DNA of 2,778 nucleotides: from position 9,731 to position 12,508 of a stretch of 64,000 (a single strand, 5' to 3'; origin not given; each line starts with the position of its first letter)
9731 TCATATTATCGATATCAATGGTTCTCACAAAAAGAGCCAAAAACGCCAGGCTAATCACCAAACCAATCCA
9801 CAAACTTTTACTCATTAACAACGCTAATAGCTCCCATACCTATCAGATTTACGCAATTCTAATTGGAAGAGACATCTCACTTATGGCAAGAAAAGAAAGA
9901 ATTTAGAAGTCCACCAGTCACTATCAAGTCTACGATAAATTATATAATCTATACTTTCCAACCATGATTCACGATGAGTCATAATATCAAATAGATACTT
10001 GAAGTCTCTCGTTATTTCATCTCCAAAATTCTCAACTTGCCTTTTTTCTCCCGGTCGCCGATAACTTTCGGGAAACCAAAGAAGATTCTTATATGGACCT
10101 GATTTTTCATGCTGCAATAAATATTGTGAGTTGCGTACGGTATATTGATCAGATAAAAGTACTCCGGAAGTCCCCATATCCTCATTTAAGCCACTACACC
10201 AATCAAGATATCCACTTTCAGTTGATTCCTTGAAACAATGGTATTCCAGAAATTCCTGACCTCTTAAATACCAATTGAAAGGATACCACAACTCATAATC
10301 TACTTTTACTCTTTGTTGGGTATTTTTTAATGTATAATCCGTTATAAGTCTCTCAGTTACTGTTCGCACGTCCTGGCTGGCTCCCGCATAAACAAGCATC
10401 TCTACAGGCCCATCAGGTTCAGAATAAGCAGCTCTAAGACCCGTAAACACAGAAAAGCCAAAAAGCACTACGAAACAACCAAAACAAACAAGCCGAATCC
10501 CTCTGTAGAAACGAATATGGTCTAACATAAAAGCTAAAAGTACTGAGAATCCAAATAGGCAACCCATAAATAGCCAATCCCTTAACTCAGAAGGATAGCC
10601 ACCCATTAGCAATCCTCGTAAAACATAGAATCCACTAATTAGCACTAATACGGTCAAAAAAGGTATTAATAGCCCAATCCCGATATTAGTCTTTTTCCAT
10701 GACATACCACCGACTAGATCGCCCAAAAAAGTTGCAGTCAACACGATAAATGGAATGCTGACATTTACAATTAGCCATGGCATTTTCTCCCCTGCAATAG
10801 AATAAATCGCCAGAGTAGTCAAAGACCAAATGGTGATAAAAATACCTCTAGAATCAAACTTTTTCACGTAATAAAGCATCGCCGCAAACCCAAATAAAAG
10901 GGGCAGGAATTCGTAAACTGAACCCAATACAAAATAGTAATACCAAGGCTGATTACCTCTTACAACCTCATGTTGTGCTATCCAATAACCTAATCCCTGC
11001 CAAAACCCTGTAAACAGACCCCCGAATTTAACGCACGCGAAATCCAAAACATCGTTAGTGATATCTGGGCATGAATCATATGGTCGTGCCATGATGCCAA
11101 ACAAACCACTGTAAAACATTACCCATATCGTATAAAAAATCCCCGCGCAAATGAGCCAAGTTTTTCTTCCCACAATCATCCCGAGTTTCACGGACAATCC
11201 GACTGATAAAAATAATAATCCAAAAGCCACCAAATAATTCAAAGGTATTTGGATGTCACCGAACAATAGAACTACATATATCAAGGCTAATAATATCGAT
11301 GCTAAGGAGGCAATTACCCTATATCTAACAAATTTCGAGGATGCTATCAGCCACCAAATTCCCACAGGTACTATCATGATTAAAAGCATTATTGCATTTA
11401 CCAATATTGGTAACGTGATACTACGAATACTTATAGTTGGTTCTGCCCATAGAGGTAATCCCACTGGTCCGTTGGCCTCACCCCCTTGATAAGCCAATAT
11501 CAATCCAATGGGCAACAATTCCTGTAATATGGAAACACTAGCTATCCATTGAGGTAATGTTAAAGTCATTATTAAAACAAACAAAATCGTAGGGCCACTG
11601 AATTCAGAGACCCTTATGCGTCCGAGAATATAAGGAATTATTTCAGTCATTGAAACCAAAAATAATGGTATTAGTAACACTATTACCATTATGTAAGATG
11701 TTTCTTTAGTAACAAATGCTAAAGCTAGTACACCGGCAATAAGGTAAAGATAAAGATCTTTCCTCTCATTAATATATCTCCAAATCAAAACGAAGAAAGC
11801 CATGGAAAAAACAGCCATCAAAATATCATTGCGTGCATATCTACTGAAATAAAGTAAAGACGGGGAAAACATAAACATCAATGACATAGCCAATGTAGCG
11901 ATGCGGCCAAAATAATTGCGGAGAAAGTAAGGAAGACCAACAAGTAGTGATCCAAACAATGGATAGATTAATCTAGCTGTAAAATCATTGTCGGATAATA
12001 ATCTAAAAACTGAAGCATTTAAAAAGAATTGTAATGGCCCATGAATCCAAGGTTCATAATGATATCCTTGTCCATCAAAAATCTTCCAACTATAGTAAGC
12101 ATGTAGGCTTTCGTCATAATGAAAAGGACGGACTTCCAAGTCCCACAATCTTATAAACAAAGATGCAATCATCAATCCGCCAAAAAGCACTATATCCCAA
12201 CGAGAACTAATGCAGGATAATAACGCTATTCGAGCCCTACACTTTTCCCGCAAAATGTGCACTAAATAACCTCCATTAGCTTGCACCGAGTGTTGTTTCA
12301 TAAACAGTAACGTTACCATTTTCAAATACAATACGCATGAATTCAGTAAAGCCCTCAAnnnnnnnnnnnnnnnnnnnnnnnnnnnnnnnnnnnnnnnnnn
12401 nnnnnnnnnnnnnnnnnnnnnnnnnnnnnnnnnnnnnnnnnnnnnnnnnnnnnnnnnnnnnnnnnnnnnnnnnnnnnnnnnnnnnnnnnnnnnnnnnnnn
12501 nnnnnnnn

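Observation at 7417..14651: Four-gene envelope cluster of unknown function: FAD oxidoreductase, flippase-like protein, PMT/ArnT-like GT-C protein, Chlor_Arch_YYY protein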

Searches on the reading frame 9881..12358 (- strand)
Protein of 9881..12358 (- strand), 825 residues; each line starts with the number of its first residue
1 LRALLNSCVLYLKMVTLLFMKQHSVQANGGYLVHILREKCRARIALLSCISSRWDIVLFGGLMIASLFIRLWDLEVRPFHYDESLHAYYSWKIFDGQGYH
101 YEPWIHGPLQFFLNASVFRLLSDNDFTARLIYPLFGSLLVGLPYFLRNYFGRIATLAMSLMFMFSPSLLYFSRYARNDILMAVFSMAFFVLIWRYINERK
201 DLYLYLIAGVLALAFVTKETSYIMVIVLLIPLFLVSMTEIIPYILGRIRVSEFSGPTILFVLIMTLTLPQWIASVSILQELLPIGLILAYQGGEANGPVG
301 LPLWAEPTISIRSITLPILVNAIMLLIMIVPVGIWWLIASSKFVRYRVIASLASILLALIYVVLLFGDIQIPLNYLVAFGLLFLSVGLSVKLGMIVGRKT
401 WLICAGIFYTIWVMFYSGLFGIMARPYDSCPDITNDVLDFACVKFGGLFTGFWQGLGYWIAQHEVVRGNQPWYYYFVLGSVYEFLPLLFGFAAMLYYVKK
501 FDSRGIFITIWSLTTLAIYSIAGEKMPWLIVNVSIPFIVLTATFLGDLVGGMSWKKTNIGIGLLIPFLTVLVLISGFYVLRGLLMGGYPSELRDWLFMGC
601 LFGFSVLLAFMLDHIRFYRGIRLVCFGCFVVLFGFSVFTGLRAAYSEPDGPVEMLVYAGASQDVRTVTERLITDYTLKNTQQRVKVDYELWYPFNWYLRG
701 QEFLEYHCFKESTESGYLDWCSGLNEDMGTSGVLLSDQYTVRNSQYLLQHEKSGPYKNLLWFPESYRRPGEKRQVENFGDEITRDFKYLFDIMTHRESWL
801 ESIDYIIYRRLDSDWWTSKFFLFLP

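Call 4: search_protein_families(library=ncbifam, proteins=[window:9881-12358:-], max_evalue=0.01)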
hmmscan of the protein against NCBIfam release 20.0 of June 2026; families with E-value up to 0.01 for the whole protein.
window:9881-12358:- (825 aa): 1 family
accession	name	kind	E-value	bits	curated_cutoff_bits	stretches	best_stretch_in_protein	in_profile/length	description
TIGR03663.1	TIGR03663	subfamily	1.9e-70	238.1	126.25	2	62-236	7-181/435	flippase activity-associated protein Agl23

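Call 5: search_protein_families(library=pfam, proteins=[window:9881-12358:-], max_evalue=0.01)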
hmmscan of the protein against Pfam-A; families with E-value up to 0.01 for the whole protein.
window:9881-12358:- (825 aa): 1 family
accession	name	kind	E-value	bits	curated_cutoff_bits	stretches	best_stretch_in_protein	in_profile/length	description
PF13231.12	PMT_2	-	1.5e-09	38.7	26.1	1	106-242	2-143/160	Dolichyl-phosphate-mannose-protein mannosyltransferase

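Call 21: find_homologous_proteins(query=window:9881-12262:-, max_evalue=0.00001)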
Query window:9881-12262:- (793 aa): 1857 proteins with E <= 0.00001 among 8000 candidates; the best 120 are listed.
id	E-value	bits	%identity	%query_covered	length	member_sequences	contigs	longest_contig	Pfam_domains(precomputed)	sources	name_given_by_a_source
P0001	0.0e+0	1804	100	100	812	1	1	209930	PF13231.13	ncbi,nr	ncbi:TIGR03663 family protein [SAR202 cluster bacterium AC-409-J13_OGT_754m]|nr:TIGR03663 family pro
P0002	0.0e+0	1514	86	96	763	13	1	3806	PF13231.13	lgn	-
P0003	0.0e+0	1494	82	100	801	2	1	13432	PF13231.13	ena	-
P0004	8.5e-259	880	50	96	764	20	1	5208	PF02366.25,PF13231.13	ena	-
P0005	1.2e-246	839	47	98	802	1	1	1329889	PF13231.13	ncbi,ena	-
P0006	7.0e-239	814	47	100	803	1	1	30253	PF13231.13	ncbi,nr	ncbi:TIGR03663 family protein [SAR202 cluster bacterium AD-804-J14_MRT_500m]|nr:TIGR03663 family pro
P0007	1.7e-238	812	47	97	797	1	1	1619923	PF02366.25,PF13231.13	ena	-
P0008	2.3e-235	802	46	99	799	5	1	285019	PF02366.25,PF13231.13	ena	-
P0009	1.6e-230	786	46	97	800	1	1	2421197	PF02366.25,PF13231.13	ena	-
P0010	8.0e-230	784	44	99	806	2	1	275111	PF13231.13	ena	-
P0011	5.9e-228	778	47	96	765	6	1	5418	PF02366.25,PF13231.13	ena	-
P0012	1.5e-227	776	46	95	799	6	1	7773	PF13231.13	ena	-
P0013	3.2e-225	769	45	99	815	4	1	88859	PF13231.13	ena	-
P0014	1.3e-222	760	45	97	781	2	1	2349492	PF02366.25,PF13231.13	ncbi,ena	-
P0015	1.3e-222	760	45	99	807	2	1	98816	PF13231.13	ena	-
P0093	4.0e-167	576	32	97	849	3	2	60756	PF13231.13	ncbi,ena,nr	ncbi:MAG: TIGR03663 family protein [Chloroflexi bacterium]|nr:TIGR03663 family protein [Chloroflexot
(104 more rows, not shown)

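Call 24: search_solved_structures(query=window:9881-12262:-, max_evalue=1)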
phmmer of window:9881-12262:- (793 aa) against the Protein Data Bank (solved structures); distinct sequences matched with E-value up to 1: 0.

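Call 39: predict_structure(alignment_id=A1)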
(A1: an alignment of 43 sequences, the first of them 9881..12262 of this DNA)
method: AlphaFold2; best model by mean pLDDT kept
length: 793 residues; sequences in the alignment: 43
mean_pLDDT: 83.3   pTM: 0.86
mean pLDDT of the five models: 83.3, 81.9, 81.3, 80.4, 79.5
residues with pLDDT >= 90: 321; 70-90: 319; 50-70: 143; < 50: 10
segments of 3 or more residues with pLDDT < 50: 14-17, 389-393
pLDDT, mean of each block of 10 residues (from residue 1): 65 55 94 97 83 87 75 78 91 93 97 95 97 93 87 97 96 97 90 93 94 92 94 94 86 82 71 78 64 67 64 69 68 67 90 93 89 95 70 55 67 79 83 64 83 91 96 95 89 75 96 90 74 92 90 82 92 94 88 92 90 74 68 89 72 81 83 84 77 72 87 87 75 74 85 91 85 73 72 88
secondary structure, 60 per line:
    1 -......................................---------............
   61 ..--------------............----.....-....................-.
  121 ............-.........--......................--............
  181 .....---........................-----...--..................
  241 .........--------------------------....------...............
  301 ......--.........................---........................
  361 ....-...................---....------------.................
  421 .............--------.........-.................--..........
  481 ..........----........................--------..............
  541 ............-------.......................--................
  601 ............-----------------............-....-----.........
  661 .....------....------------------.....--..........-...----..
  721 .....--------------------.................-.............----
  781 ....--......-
elements in order (helices of 4 or more, strands of 3 or more residues): H2-39 H49-62 H77-88 H93-97 H99-118 H120-132 H134-142 H145-166 H169-185 H189-212 H223-249 E276-279 H286-306 H309-333 E337-340 H341-364 H366-384 H388-391 H404-433 H442-450 H452-468 H471-490 H495-518 H527-552 H560-582 H585-612 H630-641 H643-646 E652-655 H656-665 E672-675 H694-698 E701-704 H705-710 E719-725 H746-762 H764-776 H781-784 E787-792

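Call 42: fold_search(model_id=the predicted structure, library=pdb)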
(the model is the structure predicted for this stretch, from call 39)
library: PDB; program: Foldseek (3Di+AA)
matches with E <= 10: 89; with E <= 0.001: 15
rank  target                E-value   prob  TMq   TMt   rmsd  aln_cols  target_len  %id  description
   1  5ezm                  3.4e-07  1.00  0.37  0.52  14.4       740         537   12  Crystal Structure of ArnT from Cupriavidus metallidurans in the apo state (released 2016-02-17)
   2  5f15                  3.2e-06  1.00  0.39  0.55  12.7       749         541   12  Crystal Structure of ArnT from Cupriavidus metallidurans bound to Undecaprenyl phosphate (released 2016-02-17)
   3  9n9j_I                1.3e-05  1.00  0.40  0.44  15.5       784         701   11  Structure of a GRP94 folding intermediate engaged with a CCDC134- and FKBP11-bound secretory translocon (released 2025-11-19)
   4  8b6l_I                1.8e-05  1.00  0.36  0.41  16.8       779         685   11  Subtomogram average of the human Sec61-TRAP-OSTA-translocon (released 2022-12-07)
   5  7e9s_A                2.2e-05  1.00  0.33  0.31  18.5       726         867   12  Archaeal oligosaccharyltransferase AglB from Archaeoglobus fulgidus in complex with an inhibitory peptide and a dolich (released 2021-09-08)
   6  3wak                  2.4e-05  1.00  0.36  0.34  15.3       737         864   11  Crystal structure of the Archaeoglobus fulgidus oligosaccharyltransferase (O29867_ARCFU) in the apo form (released 2013-10-30)
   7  3waj                  4.5e-05  1.00  0.34  0.34  13.9       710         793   11  Crystal structure of the Archaeoglobus fulgidus oligosaccharyltransferase (O29867_ARCFU) complex with Zn and sulfate (released 2013-10-30)
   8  6gxc_A                1.1e-04  1.00  0.34  0.38  14.4       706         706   12  Bacterial oligosaccharyltransferase PglB in complex with an inhibitory peptide and a reactive lipid-linked oligosaccha (released 2018-11-14)
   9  6s7o_A                1.6e-04  1.00  0.37  0.44  15.9       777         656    9  Cryo-EM structure of human oligosaccharyltransferase complex OST-A (released 2019-12-18)
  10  6s7t_A                1.8e-04  1.00  0.38  0.42  14.4       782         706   11  Cryo-EM structure of human oligosaccharyltransferase complex OST-B (released 2019-12-18)
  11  5ogl_A                1.9e-04  1.00  0.36  0.40  14.9       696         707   12  Structure of bacterial oligosaccharyltransferase PglB in complex with an acceptor peptide and an lipid-linked oligosac (released 2017-10-25)
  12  8pn9_A                2.0e-04  1.00  0.39  0.46  14.4       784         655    9  Structure of human oligosaccharyltransferase OST-A complex bound to NGI-1 (released 2024-05-08)
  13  3rce_A                4.9e-04  1.00  0.36  0.41  19.3       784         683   14  Bacterial oligosaccharyltransferase PglB (released 2011-06-15)
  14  6ezn_F                5.4e-04  1.00  0.39  0.46  14.9       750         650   10  Cryo-EM structure of the yeast oligosaccharyltransferase (OST) complex (released 2018-01-17)
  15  8agb_A                9.5e-04  1.00  0.37  0.45  15.4       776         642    8  Structure of yeast oligosaccharylransferase complex with lipid-linked oligosaccharide bound (released 2022-12-07)
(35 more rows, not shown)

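Call 49: search_dna_similar(query=window:9881-12262:-, collection=plasmids, mode=protein, max_evalue=1e-8, max_rows=20)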
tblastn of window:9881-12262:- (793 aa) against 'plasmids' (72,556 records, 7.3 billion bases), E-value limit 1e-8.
Records with a match: 1; places in all: 1; records where one place covers at least 80% of the query: 0.
Best place of each record, by identity: <60% 1.
By first word of the organism name: Halogeometricum 1.
By predicted mobility (MOB-suite, as given by PLSDB): non-mobilizable 1.
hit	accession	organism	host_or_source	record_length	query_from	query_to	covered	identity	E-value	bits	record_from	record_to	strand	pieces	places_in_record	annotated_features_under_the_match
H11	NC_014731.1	Halogeometricum borinquense DSM 11551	-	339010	29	188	20%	32.5%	5e-15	87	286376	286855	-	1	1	flippase activity-associated protein Agl23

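Call 50: get_annotated_region(hit=H11, flank=9000)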
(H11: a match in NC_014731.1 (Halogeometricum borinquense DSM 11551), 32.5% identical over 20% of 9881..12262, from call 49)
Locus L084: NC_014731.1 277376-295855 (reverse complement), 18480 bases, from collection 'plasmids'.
description: Halogeometricum borinquense DSM 11551 plasmid pHBOR02, complete sequence
organism: Halogeometricum borinquense DSM 11551 (NCBI taxid 469382)
taxonomy: Archaea; Euryarchaeota; Halobacteria; Halobacteriales; Haloferacaceae; Halogeometricum; Halogeometricum borinquense; Halogeometricum borinquense DSM 11551
host: -; source: -; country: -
typing (MOB-suite, as given by PLSDB): non-mobilizable
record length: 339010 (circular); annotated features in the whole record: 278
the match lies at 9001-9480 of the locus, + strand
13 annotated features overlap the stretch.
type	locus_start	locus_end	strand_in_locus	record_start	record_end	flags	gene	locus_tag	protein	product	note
CDS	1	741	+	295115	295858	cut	-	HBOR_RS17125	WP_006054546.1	IclR family transcriptional regulator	GO:0006355 - regulation of DNA-templated transcription [Evidence IEA]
CDS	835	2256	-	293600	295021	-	-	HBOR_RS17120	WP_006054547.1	PKD domain-containing protein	-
CDS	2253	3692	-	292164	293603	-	-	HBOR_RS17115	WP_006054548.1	PKD domain-containing protein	-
CDS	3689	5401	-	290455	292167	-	-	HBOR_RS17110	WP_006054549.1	glycosyl hydrolase family 18 protein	GO:0005975 - carbohydrate metabolic process [Evidence IEA]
CDS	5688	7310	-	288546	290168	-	-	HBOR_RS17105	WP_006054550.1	glycosyl hydrolase family 18 protein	GO:0005975 - carbohydrate metabolic process [Evidence IEA]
CDS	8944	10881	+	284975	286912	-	-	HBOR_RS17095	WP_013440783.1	flippase activity-associated protein Agl23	-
CDS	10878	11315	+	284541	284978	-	-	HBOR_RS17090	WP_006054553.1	GtrA family protein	GO:0000271 - polysaccharide biosynthetic process [Evidence IEA]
CDS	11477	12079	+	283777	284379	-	-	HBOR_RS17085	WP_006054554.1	helix-turn-helix domain-containing protein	-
CDS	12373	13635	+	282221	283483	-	-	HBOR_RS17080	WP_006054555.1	alkyl sulfatase dimerization domain-containing protein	-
CDS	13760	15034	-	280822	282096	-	-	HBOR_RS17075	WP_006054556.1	MFS transporter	GO:0055085 - transmembrane transport [Evidence IEA]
CDS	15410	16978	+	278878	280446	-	-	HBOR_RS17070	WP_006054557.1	aldehyde dehydrogenase family protein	-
CDS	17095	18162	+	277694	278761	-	-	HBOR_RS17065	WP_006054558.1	zinc-dependent alcohol dehydrogenase family protein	-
CDS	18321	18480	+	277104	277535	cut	-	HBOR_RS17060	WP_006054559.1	SCP2 sterol-binding domain-containing protein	-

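Call 60: search_protein_families(library=ncbifam, proteins=[L084:8944-10881:+, L084:10878-11315:+], max_evalue=0.00001)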
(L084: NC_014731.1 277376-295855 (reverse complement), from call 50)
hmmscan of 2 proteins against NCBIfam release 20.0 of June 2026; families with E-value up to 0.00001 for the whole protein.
L084:8944-10881:+ (645 aa): 1 family
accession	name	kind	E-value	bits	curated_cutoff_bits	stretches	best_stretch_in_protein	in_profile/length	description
TIGR03663.1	TIGR03663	subfamily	5.7e-95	318.9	126.25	1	16-402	2-361/435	flippase activity-associated protein Agl23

L084:10878-11315:+ (145 aa): 0 families

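Call 66: find_related_loci(query=L084:8944-10881:+, collection=metagenome_contigs, flank=10000)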
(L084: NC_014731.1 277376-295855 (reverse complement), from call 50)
Query L084:8944-10881:+ (645 aa) in metagenome_contigs; peptide patterns used: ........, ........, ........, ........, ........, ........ (x = any residue, [..] = any of these).
29 stretches matched a pattern; 2 encode a relative of the query (tblastn E <= 1e-3); 2 distinct loci.
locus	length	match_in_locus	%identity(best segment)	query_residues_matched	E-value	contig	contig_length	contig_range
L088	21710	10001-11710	56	1-621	3e-123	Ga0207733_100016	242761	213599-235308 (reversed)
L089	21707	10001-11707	47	14-622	2e-142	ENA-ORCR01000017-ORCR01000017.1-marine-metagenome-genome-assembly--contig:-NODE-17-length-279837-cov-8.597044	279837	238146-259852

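Call 79: search_protein_families(library=pfam, proteins=[L089:5021-6337:+, L089:6507-7352:+, L089:7455-8567:-, L089:8868-9803:+, L089:11771-13456:-, L089:13329-14531:-, L089:14528-15541:-, L089:15541-16533:-, L089:16557-18182:-, L089:9878-11710:+], max_evalue=0.00001)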
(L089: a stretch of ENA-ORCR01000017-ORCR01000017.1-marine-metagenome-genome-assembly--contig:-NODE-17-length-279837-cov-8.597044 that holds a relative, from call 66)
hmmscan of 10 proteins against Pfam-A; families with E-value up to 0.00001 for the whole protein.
L089:5021-6337:+ (438 aa): 2 families
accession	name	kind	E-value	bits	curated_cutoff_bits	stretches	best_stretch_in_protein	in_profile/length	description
PF01979.26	Amidohydro_1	-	1.1e-18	68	25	1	48-374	2-324/345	Amidohydrolase family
PF07969.17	Amidohydro_3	-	4.5e-13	49.9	29.7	0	330-409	405-472/472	Amidohydrolase family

L089:6507-7352:+ (281 aa): 0 families

L089:7455-8567:- (370 aa): 0 families

L089:8868-9803:+ (311 aa): 1 family
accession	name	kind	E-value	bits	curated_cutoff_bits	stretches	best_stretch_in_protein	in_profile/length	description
PF08843.17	AbiEii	-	2e-13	51.3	22.5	1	11-198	12-199/238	Nucleotidyl transferase AbiEii toxin, Type IV TA system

L089:11771-13456:- (561 aa): 3 families
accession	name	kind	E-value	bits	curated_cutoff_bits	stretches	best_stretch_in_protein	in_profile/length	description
PF00005.33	ABC_tran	-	7.8e-31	107.9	25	1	77-327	2-136/137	ABC transporter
PF08352.17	oligo_HPY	-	3.1e-20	72.8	27.1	1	379-441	1-61/65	Oligopeptide/dipeptide transporter, C-terminal region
PF13304.12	AAA_21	-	3.6e-06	27.7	27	0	294-350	232-290/304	AAA domain, putative AbiEii toxin, Type IV TA system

L089:13329-14531:- (400 aa): 3 families
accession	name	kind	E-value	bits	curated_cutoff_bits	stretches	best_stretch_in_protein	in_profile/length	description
PF00005.33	ABC_tran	-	1.4e-23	84.5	25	1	25-232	2-137/137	ABC transporter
PF08352.17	oligo_HPY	-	4.9e-19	68.9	27.1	1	283-349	1-65/65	Oligopeptide/dipeptide transporter, C-terminal region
PF13304.12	AAA_21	-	9.4e-07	29.6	27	0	196-267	230-303/304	AAA domain, putative AbiEii toxin, Type IV TA system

L089:14528-15541:- (337 aa): 2 families
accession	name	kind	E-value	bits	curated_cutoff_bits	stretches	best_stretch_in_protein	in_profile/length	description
PF00528.27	BPD_transp_1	-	1.2e-31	110.3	26.4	1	128-331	1-182/184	Binding-protein-dependent transport system inner membrane component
PF12911.12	OppC_N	-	5e-13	49.1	23.9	1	12-57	8-53/53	N-terminal TM domain of oligopeptide transport permease C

L089:15541-16533:- (330 aa): 2 families
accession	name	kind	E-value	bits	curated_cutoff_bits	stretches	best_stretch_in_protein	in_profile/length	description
PF00528.27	BPD_transp_1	-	9.9e-39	133.4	26.4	1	116-327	2-182/184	Binding-protein-dependent transport system inner membrane component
PF19300.4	BPD_transp_1_N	-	1.7e-10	41.6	23.8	1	5-104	3-114/114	Binding-prot-dependent transport system membrane comp, N-term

L089:16557-18182:- (541 aa): 1 family
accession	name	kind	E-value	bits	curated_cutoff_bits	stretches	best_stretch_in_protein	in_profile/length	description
PF00496.27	SBP_bac_5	-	1.6e-65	222.1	32.4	1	107-463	2-364/368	Bacterial extracellular solute-binding proteins, family 5 Middle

L089:9878-11710:+ (610 aa): 1 family
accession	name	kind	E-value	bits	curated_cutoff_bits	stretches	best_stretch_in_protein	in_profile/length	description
PF13231.12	PMT_2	-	1.4e-10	42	26.1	1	94-232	3-142/160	Dolichyl-phosphate-mannose-protein mannosyltransferase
